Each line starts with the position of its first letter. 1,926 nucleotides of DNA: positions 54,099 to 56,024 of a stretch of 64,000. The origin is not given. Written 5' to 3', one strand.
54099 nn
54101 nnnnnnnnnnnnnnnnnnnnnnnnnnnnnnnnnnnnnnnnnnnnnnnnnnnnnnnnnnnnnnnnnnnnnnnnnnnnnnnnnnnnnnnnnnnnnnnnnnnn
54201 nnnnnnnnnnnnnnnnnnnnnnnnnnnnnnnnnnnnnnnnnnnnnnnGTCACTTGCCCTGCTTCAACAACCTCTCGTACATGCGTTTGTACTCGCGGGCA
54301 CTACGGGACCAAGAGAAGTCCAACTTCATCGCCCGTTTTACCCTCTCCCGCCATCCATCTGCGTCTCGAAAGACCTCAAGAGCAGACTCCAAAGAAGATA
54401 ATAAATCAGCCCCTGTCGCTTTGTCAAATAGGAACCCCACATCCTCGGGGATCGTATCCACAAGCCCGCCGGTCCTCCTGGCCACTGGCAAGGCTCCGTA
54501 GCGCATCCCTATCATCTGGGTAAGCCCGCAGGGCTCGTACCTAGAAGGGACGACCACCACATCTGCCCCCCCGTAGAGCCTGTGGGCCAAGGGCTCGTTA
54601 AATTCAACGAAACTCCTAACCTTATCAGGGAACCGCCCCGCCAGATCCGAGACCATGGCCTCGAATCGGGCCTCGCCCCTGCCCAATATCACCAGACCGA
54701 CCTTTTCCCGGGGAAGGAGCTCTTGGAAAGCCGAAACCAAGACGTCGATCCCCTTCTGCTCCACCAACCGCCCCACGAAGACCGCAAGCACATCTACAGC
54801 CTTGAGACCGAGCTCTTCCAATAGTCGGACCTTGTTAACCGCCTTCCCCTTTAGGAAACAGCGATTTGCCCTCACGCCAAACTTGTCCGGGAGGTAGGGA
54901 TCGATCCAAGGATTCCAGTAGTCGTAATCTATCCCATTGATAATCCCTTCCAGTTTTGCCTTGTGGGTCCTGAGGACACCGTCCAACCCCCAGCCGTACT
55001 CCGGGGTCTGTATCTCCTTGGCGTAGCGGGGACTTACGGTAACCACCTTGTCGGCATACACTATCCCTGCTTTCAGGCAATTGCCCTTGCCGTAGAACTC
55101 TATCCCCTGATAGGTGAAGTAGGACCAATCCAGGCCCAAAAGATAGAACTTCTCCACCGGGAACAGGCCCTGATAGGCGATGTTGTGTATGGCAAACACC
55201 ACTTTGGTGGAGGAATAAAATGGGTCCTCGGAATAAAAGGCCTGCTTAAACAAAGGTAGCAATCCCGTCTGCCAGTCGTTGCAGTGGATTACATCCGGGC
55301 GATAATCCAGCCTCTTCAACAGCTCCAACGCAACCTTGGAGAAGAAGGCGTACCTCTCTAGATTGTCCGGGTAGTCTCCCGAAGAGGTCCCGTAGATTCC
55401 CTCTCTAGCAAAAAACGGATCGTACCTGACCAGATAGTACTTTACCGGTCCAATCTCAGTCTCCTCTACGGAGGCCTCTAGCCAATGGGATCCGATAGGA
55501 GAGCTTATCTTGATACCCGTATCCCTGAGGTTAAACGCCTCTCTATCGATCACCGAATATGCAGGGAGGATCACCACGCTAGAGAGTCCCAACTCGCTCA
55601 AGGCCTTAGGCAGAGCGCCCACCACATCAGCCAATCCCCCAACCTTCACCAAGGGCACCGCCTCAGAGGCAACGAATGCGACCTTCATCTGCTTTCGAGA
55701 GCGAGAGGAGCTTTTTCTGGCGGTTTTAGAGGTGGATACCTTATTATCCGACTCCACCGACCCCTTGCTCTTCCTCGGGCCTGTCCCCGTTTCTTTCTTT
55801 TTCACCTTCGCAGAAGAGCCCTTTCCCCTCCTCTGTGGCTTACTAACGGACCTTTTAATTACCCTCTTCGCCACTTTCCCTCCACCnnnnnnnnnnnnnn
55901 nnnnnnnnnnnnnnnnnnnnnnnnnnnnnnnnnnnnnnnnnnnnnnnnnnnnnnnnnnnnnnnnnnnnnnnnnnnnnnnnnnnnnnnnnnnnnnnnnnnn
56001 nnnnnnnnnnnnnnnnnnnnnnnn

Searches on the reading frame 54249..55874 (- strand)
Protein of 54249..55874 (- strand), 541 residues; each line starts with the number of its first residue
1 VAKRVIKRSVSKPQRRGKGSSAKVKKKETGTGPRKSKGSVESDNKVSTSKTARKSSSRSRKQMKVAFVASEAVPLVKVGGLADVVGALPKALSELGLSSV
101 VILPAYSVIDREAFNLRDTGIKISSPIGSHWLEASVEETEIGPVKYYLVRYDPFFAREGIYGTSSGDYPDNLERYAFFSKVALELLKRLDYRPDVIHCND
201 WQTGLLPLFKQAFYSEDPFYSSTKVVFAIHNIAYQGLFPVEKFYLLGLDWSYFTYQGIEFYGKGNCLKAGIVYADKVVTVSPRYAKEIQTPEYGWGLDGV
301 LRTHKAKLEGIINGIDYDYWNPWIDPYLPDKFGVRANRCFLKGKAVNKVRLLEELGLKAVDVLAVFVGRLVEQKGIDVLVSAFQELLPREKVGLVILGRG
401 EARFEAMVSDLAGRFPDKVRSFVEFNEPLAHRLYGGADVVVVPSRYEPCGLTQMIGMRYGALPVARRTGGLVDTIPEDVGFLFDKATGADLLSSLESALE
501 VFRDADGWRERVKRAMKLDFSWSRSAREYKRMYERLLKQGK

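Call 3: search_protein_families(library=pfam, proteins=[window:54249-55874:-], max_evalue=0.1)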
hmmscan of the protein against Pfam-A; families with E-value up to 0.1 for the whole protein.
window:54249-55874:- (541 aa): 6 families
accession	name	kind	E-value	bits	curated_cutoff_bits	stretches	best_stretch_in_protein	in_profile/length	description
PF08323.17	Glyco_transf_5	-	5.2e-84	282.1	22.7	1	64-302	1-238/239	Starch synthase catalytic domain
PF00534.26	Glycos_transf_1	-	2.8e-17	63.2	26.4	1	359-500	13-157/172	Glycosyl transferases group 1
PF13692.12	Glyco_trans_1_4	-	7.9e-16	59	27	1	364-495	4-136/142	Glycosyl transferases group 1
PF13439.12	Glyco_transf_4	-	4.3e-07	30.5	28.5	1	170-290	52-150/170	Glycosyltransferase Family 4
PF20706.3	GT4-conflict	-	7.4e-06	25.6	26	1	365-517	201-356/385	Family 4 Glycosyltransferase in conflict systems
PF13579.12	Glyco_trans_4_4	-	1e-05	26.4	29.7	1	79-234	1-106/158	Glycosyl transferase 4-like domain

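Call 40: search_protein_families(library=ncbifam, proteins=[window:54249-55874:-], max_evalue=0.01)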
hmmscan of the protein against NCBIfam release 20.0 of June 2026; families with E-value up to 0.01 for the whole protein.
window:54249-55874:- (541 aa): 29 families (the best 25 are shown)
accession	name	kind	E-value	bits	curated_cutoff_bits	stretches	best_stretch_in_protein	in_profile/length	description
TIGR02095.1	glgA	subfamily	1.2e-160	535.3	328.45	1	63-536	1-477/477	glycogen/starch synthase, ADP-glucose type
NF001898.0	PRK00654.1-1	equivalog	2e-142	475.2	603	1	63-537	1-476/477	glycogen synthase GlgA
NF001903.0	PRK00654.2-2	equivalog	1.8e-138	462.2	616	1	63-536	1-478/482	glycogen synthase GlgA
NF001899.0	PRK00654.1-2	equivalog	6.1e-138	460.2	459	1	63-538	1-477/478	glycogen synthase GlgA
NF001900.0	PRK00654.1-3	equivalog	3.5e-116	388.5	509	1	63-538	1-456/481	glycogen synthase GlgA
NF001901.0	PRK00654.1-5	equivalog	2.2e-111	372.8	649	1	48-539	9-494/502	glycogen synthase GlgA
NF001905.0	PRK00654.2-4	subfamily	2.7e-111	372.5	560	1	63-535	1-485/489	glycogen synthase GlgA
NF010699.0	PRK14099.1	equivalog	2.1e-109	366.2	762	1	62-539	3-482/485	glycogen synthase GlgA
NF001906.0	PRK00654.2-5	equivalog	6.1e-98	328.8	870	1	61-536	4-483/485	glycogen synthase GlgA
NF001902.0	PRK00654.2-1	equivalog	6.7e-92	308.6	845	1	63-536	1-489/492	glycogen synthase GlgA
NF010698.0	PRK14098.1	equivalog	9.8e-92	308.1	754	1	59-538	2-488/489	starch synthase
NF001904.0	PRK00654.2-3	equivalog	2.6e-61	207.8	577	1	63-537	1-475/475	glycogen synthase GlgA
TIGR04157.1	glyco_rSAM_CFB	subfamily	1.5e-12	47.3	400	1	345-479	211-343/406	TIGR04157 family glycosyltransferase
TIGR03449.1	mycothiol_MshA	equivalog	2.2e-12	46.6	462.5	1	353-537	212-404/406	D-inositol-3-phosphate glycosyltransferase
TIGR02149.1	glgA_Coryne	subfamily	1.2e-11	44.4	302.4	1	341-536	184-390/391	glycogen synthase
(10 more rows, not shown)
